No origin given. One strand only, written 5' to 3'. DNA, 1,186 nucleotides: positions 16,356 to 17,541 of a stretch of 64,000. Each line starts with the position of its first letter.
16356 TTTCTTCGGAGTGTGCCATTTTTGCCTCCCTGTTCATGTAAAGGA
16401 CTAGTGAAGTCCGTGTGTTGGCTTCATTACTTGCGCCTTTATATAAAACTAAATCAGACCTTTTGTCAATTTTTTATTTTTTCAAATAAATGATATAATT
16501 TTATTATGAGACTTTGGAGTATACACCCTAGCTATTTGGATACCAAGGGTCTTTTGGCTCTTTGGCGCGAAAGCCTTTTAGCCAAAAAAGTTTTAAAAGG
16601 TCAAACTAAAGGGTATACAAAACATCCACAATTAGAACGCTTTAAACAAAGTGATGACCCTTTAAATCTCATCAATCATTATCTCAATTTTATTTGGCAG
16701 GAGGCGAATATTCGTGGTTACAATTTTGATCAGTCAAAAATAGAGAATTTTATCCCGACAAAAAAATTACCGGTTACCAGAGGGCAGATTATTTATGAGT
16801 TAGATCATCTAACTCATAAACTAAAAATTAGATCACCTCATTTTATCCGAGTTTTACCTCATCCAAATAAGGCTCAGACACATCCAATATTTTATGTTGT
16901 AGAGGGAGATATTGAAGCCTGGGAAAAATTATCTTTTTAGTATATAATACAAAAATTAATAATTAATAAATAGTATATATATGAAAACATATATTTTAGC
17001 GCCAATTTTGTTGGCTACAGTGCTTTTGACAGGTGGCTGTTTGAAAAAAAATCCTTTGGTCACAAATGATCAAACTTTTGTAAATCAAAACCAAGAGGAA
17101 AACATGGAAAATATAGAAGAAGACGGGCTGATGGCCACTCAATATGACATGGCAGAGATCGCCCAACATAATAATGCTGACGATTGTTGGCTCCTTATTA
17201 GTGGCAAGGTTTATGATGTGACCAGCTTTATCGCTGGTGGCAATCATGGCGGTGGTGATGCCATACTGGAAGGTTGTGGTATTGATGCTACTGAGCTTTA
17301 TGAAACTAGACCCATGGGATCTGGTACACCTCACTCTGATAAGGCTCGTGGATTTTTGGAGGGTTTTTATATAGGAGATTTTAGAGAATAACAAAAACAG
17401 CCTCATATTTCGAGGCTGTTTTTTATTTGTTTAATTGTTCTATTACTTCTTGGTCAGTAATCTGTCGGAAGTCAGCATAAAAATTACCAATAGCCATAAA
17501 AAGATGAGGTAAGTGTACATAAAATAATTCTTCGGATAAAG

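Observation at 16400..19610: Accessory patch: Pyr_excise-like glycosylase, cyt-b5 lipoprotein, PRTase, GC-shifted membrane protein and a tyrosine recombinase bounded by long perfect palindromes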

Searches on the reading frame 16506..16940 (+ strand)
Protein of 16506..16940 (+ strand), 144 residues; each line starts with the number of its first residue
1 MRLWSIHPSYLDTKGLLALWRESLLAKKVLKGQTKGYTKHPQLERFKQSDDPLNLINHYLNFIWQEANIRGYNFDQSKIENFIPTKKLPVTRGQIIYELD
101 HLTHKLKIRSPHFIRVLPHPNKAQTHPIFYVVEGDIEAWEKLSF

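Call 7: search_protein_families(library=pfam, proteins=[window:16506-16940:+], max_evalue=0.01)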
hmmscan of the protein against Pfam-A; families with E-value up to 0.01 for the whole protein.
window:16506-16940:+ (144 aa): 1 family
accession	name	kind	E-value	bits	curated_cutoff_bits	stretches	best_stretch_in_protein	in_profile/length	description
PF03013.19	Pyr_excise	-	7.8e-22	77.9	23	1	1-79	1-80/81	Pyrimidine dimer DNA glycosylase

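Call 22: search_protein_families(library=ncbifam, proteins=[window:16506-16940:+], max_evalue=0.01)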
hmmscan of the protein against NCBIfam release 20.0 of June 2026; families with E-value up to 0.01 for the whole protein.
window:16506-16940:+ (144 aa): 0 families

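Call 39: search_protein_families(library=phrogs, proteins=[window:16506-16940:+], max_evalue=0.001)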
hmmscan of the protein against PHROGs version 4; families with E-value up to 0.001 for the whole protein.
window:16506-16940:+ (144 aa): 0 families

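Call 40: search_dna_similar(query=window:16506-16940:+, collection=phages, mode=protein, max_evalue=0.001, max_rows=10)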
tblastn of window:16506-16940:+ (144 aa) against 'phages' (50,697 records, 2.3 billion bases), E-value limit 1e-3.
Records with a match: 1; places in all: 1; records where one place covers at least 80% of the query: 1.
Best place of each record, by identity: <60% 1.
By first word of the organism name: Bacteriophage 1.
By host as written in the record: - 1.
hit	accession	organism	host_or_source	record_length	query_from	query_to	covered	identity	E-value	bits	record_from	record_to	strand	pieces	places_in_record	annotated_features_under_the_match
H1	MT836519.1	Bacteriophage sp.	human fecal samples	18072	1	141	98%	40.7%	2e-34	131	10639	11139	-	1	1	record has no annotation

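Call 51: find_homologous_proteins(query=window:16506-16940:+, max_evalue=1e-10)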
Query window:16506-16940:+ (144 aa): 2561 proteins with E <= 1e-10 among 2566 candidates; the best 120 are listed.
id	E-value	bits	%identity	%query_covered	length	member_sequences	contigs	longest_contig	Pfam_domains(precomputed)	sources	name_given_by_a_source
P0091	5.7e-94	330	100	100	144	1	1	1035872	PF03013.20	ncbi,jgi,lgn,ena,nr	ncbi:pyrimidine dimer DNA glycosylase/endonuclease V [Patescibacteria group bacterium]|nr:pyrimidine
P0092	1.7e-49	186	57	99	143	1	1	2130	PF03013.20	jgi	-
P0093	4.2e-49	184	59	99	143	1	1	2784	PF03013.20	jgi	-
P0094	1.2e-48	183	58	99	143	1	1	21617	PF03013.20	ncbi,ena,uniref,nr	ncbi:DNA lyase [candidate division WWE3 bacterium]|uniref:DNA lyase n=1 Tax=candidate division WWE3 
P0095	2.8e-48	182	61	99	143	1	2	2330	PF03013.20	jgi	-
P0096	4.6e-48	181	60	97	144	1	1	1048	PF03013.20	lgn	-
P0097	8.2e-48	180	62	99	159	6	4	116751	PF03013.20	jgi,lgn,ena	-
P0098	1.2e-47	180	56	99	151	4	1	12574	PF03013.20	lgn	-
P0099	1.2e-47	180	57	98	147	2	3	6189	PF03013.20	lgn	-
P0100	1.3e-47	180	57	99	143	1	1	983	PF03013.20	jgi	jgi:hypothetical protein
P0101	1.9e-47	179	58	99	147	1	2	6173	PF03013.20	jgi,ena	-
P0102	3.3e-47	178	56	99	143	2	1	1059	PF03013.20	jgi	-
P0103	3.9e-47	178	58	99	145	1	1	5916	PF03013.20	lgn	-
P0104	4.7e-47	178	58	99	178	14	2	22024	PF03013.20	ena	-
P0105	7.0e-47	177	59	99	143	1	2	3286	PF03013.20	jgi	-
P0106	1.2e-46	176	60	99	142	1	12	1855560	PF03013.20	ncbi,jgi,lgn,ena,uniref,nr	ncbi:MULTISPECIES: pyrimidine dimer DNA glycosylase/endonuclease V [Dictyoglomus]|jgi:hypothetical p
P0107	1.4e-46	176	58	99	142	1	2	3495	PF03013.20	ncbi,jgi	jgi:hypothetical protein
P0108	1.4e-46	176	55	98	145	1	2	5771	PF03013.20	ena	-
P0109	2.2e-46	176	60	97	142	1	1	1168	PF03013.20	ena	-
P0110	2.4e-46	175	57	99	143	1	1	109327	PF03013.20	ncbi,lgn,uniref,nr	ncbi:pyrimidine dimer DNA glycosylase/endonuclease V [Baia soyae]|uniref:Pyrimidine dimer DNA glycos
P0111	3.0e-46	175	58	99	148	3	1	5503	PF03013.20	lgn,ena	-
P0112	3.5e-46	175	60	97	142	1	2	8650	PF03013.20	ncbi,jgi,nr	ncbi:MAG: hypothetical protein K0Q66_1430 [Chitinophagaceae bacterium]|jgi:hypothetical protein|nr:h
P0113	4.0e-46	175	56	99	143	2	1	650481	PF03013.20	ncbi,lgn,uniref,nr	ncbi:hypothetical protein SAMN04487866_101168 [Thermoactinomyces sp. DSM 45891]|uniref:pyrimidine di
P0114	4.4e-46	175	58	99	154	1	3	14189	PF03013.20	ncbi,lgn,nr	ncbi:MAG: hypothetical protein HGN29_16735 [Asgard group archaeon]|nr:hypothetical protein [Asgard g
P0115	4.6e-46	175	57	98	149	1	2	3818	PF03013.20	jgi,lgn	-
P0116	4.8e-46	174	59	99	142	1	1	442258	PF03013.20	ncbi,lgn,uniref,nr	ncbi:pyrimidine dimer DNA glycosylase/endonuclease V [Thermococcus waiotapuensis]|uniref:Pyrimidine 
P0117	5.3e-46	174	60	97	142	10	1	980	PF03013.20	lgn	-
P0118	5.8e-46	174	58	99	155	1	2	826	PF03013.20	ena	-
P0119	5.9e-46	174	58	98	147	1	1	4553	PF03013.20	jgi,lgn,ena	-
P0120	6.8e-46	174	58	98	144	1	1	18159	PF03013.20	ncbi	ncbi:MAG: pyrimidine dimer DNA glycosylase/endonuclease V [Candidatus Odinarchaeota archaeon]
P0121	7.7e-46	174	55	99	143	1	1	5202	PF03013.20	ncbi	-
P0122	1.6e-45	173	59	97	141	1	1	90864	PF03013.20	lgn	-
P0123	1.8e-45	173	56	99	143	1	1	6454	PF03013.20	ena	-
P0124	2.0e-45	172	58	99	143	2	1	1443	PF03013.20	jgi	-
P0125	2.6e-45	172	57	97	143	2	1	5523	PF03013.20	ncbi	-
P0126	2.8e-45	172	58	99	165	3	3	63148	PF03013.20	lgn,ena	-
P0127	3.4e-45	172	56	98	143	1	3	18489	PF03013.20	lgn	-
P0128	3.8e-45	172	55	99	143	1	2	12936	PF03013.20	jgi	jgi:hypothetical protein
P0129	4.2e-45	171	56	100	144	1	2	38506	PF03013.20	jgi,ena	-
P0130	4.4e-45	171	58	99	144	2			PF03013.20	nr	nr:pyrimidine dimer DNA glycosylase/endonuclease V [Carboxydothermus pertinax]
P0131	4.8e-45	171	56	98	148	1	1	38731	PF03013.20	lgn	-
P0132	5.1e-45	171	57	99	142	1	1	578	PF03013.20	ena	-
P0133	5.3e-45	171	57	98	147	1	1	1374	PF03013.20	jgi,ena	-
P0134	5.9e-45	171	56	99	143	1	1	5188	PF03013.20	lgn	-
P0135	6.1e-45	171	57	98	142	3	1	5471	PF03013.20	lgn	-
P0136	6.7e-45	171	58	99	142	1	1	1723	PF03013.20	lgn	-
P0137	6.8e-45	171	57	98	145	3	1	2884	PF03013.20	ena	-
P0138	7.3e-45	171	56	98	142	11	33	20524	PF03013.20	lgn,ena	-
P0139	8.0e-45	171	58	99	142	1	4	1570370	PF03013.20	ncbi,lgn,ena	-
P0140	8.7e-45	170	59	99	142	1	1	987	PF03013.20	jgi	jgi:hypothetical protein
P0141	9.2e-45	170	55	99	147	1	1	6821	PF03013.20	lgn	-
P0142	9.4e-45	170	56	99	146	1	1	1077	PF03013.20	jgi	jgi:hypothetical protein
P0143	9.5e-45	170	56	99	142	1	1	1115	PF03013.20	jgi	jgi:hypothetical protein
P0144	9.7e-45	170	58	99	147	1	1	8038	PF03013.20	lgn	-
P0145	9.8e-45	170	56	99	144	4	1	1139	PF03013.20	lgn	-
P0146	9.9e-45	170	57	97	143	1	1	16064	PF03013.20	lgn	-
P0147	1.3e-44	170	57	99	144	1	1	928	PF03013.20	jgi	-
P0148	1.5e-44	170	54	97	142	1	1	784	PF03013.20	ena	-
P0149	1.6e-44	170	59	97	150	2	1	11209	PF03013.20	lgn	-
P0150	1.7e-44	169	57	99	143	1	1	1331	PF03013.20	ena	-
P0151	1.9e-44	169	56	99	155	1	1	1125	PF03013.20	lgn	-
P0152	1.9e-44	169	56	99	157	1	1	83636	PF03013.20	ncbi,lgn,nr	ncbi:MAG: hypothetical protein JXB49_22485 [Bacteroidales bacterium]|nr:hypothetical protein [Bacter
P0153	2.0e-44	169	57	97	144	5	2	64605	PF03013.20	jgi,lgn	jgi:hypothetical protein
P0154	2.0e-44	169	58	99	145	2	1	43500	PF03013.20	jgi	jgi:hypothetical protein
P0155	2.0e-44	169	58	99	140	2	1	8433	PF03013.20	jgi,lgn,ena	-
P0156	2.0e-44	169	54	98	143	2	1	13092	PF03013.20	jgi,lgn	-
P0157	2.3e-44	169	59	97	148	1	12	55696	PF03013.20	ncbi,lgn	-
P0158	2.3e-44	169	57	98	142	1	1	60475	PF03013.20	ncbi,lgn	-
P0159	2.4e-44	169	57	97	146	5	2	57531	PF03013.20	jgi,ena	-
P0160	2.5e-44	169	58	99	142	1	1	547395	PF03013.20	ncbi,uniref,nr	ncbi:pyrimidine dimer DNA glycosylase/endonuclease V [Thermococcus zilligii]|uniref:pyrimidine dimer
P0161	2.6e-44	169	56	97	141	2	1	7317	PF03013.20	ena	-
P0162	2.6e-44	169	57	97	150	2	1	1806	PF03013.20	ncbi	-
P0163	2.7e-44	169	57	99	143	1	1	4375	PF03013.20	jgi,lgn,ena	-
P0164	2.7e-44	169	55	90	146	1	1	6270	PF03013.20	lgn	-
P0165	2.8e-44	169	55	97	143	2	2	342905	PF03013.20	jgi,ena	-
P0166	2.9e-44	169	55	99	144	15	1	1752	PF03013.20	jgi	-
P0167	3.1e-44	169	55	100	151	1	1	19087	PF03013.20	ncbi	-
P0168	3.1e-44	169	56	98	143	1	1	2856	PF03013.20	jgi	jgi:hypothetical protein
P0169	3.2e-44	169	56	99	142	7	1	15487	PF03013.20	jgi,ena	-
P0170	3.3e-44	169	58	99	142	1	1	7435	PF03013.20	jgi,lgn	-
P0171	3.8e-44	168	54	97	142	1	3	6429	PF03013.20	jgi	jgi:hypothetical protein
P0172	4.1e-44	168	57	99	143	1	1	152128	PF03013.20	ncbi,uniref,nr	ncbi:hypothetical protein J2Z48_002217 [Croceifilum oryzae]|uniref:DNA lyase n=1 Tax=Croceifilum ory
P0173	4.1e-44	168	59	99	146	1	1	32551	PF03013.20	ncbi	-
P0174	4.5e-44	168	57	98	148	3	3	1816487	PF03013.20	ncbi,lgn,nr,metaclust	ncbi:50S ribosomal protein L24 [Desulfurella acetivorans A63]|nr:50S ribosomal protein L24 [Desulfur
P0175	4.6e-44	168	57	97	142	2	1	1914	PF03013.20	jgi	jgi:hypothetical protein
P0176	4.6e-44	168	55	97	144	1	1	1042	PF03013.20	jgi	-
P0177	4.7e-44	168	54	100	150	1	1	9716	PF03013.20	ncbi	ncbi:pyrimidine dimer DNA glycosylase/endonuclease V [soil metagenome]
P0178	4.8e-44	168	56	99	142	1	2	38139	PF03013.20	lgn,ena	-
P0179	4.9e-44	168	57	98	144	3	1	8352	PF03013.20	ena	-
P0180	4.9e-44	168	58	99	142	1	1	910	PF03013.20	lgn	-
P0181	5.3e-44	168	55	99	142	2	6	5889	PF03013.20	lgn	-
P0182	5.4e-44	168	54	99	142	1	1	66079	PF03013.20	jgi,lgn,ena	-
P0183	5.7e-44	168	56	99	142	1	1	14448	PF03013.20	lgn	-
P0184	6.1e-44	168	57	99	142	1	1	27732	PF03013.20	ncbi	-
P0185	6.2e-44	168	58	97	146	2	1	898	PF03013.20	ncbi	-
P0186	6.4e-44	168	57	97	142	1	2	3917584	PF03013.20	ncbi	ncbi:pyrimidine dimer DNA glycosylase/endonuclease V [Halomonas shantousis]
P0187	6.4e-44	168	56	99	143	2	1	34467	PF03013.20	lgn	-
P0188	6.7e-44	168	58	99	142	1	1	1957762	PF03013.20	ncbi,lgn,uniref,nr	ncbi:pyrimidine dimer DNA glycosylase/endonuclease V [Athalassotoga saccharophila]|uniref:pyrimidine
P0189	6.8e-44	167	59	99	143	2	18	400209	PF03013.20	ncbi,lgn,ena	-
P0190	7.5e-44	167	56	99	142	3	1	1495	PF03013.20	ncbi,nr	ncbi:MAG: hypothetical protein H5T91_10315 [Synergistetes bacterium]|nr:hypothetical protein [Synerg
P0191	7.6e-44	167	53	100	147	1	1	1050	PF03013.20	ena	-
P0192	7.7e-44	167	58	97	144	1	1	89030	PF03013.20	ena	-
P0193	7.8e-44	167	56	97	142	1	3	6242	PF03013.20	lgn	-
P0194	7.9e-44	167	57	99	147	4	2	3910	PF03013.20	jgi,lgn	-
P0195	8.3e-44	167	56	99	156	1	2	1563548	PF03013.20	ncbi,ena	-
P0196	8.4e-44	167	56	99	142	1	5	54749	PF03013.20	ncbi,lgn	-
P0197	8.5e-44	167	56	90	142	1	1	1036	PF03013.20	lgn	-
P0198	8.5e-44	167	56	99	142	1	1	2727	PF03013.20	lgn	-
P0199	9.2e-44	167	56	99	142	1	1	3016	PF03013.20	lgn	-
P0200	9.3e-44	167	55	99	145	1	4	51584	PF03013.20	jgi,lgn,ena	jgi:hypothetical protein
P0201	9.4e-44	167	56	99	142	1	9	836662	PF03013.20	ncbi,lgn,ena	-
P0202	9.4e-44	167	57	97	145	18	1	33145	PF03013.20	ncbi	ncbi:MAG: pyrimidine dimer DNA glycosylase/endonuclease V [Sulfolobus sp.]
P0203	1.0e-43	167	56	99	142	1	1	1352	PF03013.20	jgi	-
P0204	1.0e-43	167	58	99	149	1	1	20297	PF03013.20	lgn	-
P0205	1.1e-43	167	55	98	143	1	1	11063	PF03013.20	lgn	-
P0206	1.1e-43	167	58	99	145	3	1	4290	PF03013.20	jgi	-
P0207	1.1e-43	167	58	98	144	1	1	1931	PF03013.20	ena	-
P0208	1.2e-43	167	56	97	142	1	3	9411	PF03013.20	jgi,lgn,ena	-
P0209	1.2e-43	167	56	99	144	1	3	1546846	PF03013.20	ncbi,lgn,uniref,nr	ncbi:hypothetical protein Calag_0300 [Caldisphaera lagunensis DSM 15908]|uniref:Pyrimidine dimer DNA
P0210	1.2e-43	167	59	99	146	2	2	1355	PF03013.20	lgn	-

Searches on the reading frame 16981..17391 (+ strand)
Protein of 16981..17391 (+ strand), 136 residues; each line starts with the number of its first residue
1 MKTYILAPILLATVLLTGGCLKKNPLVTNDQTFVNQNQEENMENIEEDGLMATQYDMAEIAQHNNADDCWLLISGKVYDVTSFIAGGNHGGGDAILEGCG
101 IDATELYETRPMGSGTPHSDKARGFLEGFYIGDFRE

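Call 7: search_protein_families(library=pfam, proteins=[window:16981-17391:+], max_evalue=0.01)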
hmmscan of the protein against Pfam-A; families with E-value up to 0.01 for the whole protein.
window:16981-17391:+ (136 aa): 1 family
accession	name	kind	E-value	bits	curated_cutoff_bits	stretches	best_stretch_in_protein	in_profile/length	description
PF00173.33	Cyt-b5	-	2.2e-17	63.3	23.7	1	57-134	2-73/74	Cytochrome b5-like Heme/Steroid binding domain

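Call 22: search_protein_families(library=ncbifam, proteins=[window:16981-17391:+], max_evalue=0.01)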
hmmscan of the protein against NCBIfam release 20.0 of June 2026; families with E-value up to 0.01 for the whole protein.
window:16981-17391:+ (136 aa): 0 families

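Call 39: search_protein_families(library=phrogs, proteins=[window:16981-17391:+], max_evalue=0.001)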
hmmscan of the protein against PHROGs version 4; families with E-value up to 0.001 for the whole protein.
window:16981-17391:+ (136 aa): 0 families
